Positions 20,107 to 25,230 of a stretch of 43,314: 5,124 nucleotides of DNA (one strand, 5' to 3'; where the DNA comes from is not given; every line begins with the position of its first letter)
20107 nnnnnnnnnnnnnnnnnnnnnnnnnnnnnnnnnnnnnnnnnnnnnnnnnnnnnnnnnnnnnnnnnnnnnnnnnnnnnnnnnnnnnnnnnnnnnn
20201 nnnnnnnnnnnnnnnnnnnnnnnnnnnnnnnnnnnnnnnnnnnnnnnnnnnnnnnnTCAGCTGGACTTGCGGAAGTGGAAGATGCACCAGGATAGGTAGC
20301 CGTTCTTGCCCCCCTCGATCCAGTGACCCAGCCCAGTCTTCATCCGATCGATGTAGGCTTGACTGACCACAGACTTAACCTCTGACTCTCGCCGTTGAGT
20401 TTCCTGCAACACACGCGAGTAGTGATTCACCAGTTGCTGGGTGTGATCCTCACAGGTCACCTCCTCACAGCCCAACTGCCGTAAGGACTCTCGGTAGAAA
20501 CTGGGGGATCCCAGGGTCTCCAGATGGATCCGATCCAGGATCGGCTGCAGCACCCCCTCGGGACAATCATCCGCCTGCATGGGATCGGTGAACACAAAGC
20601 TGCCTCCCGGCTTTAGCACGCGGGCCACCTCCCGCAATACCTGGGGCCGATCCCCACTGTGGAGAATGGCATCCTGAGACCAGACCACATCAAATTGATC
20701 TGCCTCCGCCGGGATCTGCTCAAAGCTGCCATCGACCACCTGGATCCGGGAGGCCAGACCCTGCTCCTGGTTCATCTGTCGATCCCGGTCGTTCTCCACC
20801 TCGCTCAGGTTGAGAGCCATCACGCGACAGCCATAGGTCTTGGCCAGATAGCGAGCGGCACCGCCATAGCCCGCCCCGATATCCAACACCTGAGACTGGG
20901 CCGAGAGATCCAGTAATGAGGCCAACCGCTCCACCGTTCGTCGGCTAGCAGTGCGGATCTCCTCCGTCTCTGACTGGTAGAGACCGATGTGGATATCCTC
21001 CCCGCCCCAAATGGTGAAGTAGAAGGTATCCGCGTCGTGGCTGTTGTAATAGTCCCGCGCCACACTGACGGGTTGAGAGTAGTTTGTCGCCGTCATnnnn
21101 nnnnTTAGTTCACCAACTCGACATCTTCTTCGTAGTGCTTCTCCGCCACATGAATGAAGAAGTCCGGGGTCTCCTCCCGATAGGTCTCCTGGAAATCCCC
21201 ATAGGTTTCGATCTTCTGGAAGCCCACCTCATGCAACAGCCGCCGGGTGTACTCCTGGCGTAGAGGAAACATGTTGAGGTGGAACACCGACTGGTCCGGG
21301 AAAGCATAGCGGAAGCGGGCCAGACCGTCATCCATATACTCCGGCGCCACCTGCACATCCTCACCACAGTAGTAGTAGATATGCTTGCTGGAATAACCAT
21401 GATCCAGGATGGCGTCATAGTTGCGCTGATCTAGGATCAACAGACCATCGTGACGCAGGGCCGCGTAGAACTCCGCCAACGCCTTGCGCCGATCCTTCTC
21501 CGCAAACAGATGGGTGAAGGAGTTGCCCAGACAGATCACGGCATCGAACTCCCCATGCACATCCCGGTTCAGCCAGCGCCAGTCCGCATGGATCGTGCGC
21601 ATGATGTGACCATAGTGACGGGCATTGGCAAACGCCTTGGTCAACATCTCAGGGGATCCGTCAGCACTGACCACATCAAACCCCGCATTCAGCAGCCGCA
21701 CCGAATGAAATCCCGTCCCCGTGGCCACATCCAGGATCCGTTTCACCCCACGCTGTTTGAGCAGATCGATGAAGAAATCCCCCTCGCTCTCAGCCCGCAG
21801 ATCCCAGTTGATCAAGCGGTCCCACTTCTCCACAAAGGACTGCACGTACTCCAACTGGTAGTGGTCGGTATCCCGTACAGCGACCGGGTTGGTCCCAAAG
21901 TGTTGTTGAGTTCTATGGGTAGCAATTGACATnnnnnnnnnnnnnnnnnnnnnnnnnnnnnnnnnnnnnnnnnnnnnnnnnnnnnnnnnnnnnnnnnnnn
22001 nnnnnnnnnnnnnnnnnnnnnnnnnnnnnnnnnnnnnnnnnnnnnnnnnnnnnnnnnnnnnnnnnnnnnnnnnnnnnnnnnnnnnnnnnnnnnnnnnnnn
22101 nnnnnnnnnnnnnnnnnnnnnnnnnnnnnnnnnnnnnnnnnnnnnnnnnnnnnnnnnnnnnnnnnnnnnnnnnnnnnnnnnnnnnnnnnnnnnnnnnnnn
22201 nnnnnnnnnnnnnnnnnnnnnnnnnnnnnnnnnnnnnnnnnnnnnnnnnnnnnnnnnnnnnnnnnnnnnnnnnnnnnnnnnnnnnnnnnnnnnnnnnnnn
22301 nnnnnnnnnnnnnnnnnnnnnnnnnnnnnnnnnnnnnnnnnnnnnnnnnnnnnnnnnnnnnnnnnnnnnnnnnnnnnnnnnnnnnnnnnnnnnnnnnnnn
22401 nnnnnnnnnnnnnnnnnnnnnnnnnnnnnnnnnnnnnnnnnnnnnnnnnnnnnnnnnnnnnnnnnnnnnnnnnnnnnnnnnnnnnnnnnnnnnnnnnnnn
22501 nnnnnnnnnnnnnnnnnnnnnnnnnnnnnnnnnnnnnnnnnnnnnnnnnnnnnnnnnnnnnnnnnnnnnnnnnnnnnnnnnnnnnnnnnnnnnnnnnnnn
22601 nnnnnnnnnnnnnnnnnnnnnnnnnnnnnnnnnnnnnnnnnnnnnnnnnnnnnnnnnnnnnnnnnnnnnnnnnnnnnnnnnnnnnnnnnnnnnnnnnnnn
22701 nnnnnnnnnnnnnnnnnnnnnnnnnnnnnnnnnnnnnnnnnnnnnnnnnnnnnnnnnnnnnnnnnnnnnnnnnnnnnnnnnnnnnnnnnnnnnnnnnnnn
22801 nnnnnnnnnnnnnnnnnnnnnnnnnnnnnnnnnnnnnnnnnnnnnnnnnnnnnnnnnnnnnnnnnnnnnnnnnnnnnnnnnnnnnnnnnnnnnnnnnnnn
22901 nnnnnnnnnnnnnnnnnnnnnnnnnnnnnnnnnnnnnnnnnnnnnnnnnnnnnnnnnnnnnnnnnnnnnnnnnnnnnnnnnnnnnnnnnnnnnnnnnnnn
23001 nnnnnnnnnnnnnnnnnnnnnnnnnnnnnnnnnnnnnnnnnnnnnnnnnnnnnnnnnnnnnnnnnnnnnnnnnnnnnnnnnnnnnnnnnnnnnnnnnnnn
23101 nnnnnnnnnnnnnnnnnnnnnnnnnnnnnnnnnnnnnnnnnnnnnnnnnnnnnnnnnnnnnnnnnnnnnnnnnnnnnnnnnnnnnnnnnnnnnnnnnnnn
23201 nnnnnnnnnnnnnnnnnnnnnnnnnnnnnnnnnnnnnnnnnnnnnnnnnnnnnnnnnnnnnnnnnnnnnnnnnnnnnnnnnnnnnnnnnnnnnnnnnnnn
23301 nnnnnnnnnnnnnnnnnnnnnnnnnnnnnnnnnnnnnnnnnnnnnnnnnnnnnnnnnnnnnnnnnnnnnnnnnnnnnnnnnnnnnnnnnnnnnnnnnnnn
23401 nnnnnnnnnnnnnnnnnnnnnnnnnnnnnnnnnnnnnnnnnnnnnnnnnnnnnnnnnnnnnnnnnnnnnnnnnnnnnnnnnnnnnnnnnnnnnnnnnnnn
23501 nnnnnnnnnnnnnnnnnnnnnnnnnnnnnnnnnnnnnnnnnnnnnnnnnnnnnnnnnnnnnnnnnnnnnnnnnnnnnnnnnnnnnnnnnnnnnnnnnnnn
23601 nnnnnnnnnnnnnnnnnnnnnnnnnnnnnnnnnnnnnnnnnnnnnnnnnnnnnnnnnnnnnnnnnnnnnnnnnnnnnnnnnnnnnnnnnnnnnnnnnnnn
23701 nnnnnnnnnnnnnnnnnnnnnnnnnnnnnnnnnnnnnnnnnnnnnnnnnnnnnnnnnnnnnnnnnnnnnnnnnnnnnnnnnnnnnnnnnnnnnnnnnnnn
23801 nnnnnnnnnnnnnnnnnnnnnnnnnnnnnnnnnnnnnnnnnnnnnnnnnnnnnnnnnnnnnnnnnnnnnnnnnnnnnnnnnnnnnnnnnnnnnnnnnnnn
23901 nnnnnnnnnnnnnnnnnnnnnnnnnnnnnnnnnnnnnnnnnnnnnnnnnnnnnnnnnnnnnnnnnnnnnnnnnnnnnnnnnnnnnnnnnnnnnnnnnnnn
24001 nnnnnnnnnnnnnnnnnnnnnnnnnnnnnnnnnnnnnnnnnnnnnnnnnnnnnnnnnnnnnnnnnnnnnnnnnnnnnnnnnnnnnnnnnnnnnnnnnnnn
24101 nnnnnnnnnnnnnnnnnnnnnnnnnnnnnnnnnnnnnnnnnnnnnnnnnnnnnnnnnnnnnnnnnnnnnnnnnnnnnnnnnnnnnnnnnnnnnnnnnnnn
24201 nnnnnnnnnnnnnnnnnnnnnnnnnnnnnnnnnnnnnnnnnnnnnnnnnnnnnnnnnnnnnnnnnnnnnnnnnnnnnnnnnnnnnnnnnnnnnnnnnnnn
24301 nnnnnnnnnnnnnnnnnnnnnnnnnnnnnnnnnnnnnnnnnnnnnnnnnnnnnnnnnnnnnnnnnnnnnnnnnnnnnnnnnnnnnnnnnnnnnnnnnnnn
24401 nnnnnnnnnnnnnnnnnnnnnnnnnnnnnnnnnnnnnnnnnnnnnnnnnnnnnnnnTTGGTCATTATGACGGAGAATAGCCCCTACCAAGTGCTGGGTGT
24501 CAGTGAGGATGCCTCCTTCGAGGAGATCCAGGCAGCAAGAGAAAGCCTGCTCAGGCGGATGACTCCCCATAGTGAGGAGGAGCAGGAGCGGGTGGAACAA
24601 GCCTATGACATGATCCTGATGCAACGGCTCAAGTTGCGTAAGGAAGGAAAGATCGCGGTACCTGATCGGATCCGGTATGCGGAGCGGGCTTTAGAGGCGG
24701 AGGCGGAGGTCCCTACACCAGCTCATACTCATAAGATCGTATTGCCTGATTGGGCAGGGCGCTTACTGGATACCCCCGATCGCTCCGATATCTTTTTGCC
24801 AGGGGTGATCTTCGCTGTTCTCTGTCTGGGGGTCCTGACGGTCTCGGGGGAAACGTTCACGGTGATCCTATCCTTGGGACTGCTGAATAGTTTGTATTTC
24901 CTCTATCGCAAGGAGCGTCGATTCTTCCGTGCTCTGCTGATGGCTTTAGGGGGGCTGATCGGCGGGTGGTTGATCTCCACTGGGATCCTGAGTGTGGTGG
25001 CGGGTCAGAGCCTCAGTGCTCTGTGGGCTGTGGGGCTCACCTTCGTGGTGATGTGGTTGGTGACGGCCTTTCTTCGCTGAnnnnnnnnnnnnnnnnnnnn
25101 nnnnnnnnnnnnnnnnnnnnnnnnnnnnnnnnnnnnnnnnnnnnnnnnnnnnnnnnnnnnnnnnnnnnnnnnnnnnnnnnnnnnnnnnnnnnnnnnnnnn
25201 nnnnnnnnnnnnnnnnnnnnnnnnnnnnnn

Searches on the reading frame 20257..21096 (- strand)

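Call 10: search_protein_families(library=pfam, proteins=[window:20257-21096:-])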
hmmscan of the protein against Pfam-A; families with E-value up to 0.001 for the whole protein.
window:20257-21096:- (279 aa): 11 families
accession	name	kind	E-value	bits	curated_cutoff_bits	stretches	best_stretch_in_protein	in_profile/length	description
PF08241.18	Methyltransf_11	-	8.5e-23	81.3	21.2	1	71-169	1-95/95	Methyltransferase domain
PF13649.12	Methyltransf_25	-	4.4e-20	72.6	27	1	70-165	1-97/97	Methyltransferase domain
PF13847.12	Methyltransf_31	-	1.2e-15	57.9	27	1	66-180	3-120/145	Methyltransferase domain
PF02353.26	CMAS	-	1.2e-14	54.8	27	1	38-168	34-163/273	Mycolic acid cyclopropane synthetase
PF13489.12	Methyltransf_23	-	8.6e-13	48.8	27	1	52-200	10-124/164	Methyltransferase domain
PF08242.18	Methyltransf_12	-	2.1e-12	48.1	30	1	71-166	1-97/98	Methyltransferase domain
PF01209.24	Ubie_methyltran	-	2.9e-09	37.1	20.1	1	67-169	48-151/233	ubiE/COQ5 methyltransferase family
PF00891.24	Methyltransf_2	-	2.6e-08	33.9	22.3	1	52-176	48-171/210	O-methyltransferase domain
PF03141.22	Methyltransf_29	-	7.5e-05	21.9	23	1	55-172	102-220/506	Putative S-adenosyl-L-methionine-dependent methyltransferase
PF05891.18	Methyltransf_PK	-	0.00011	22.2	27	1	49-175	36-165/218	AdoMet dependent proline di-methyltransferase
PF20922.3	Anamorsin_N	-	0.00023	21.3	27.1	1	130-176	47-94/163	Anamorsin, N-terminal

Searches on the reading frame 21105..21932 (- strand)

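Call 48: search_protein_families(library=pfam, proteins=[window:21105-21932:-], max_evalue=0.00001)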
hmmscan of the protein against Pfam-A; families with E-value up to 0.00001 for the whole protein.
window:21105-21932:- (275 aa): 5 families
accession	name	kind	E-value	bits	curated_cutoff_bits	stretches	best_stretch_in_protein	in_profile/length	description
PF13649.12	Methyltransf_25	-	4.8e-16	59.7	27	1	66-163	1-97/97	Methyltransferase domain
PF08241.18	Methyltransf_11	-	2.3e-11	44.6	21.2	1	67-167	1-95/95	Methyltransferase domain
PF08242.18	Methyltransf_12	-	9.3e-09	36.3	30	1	67-165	1-98/98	Methyltransferase domain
PF13847.12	Methyltransf_31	-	1.3e-06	28.6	27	1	64-176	5-118/145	Methyltransferase domain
PF13489.12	Methyltransf_23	-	4.6e-06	26.9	27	1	59-242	19-163/164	Methyltransferase domain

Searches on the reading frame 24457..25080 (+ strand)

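Call 48: search_protein_families(library=pfam, proteins=[window:24457-25080:+], max_evalue=0.00001)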
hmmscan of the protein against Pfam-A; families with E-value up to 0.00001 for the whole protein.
window:24457-25080:+ (207 aa): 1 family
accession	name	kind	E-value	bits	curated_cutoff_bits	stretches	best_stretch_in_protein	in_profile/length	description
PF11833.13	CPP1-like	-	1.9e-54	184.7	28.4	1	17-206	1-196/196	Protein CHAPERONE-LIKE PROTEIN OF POR1-like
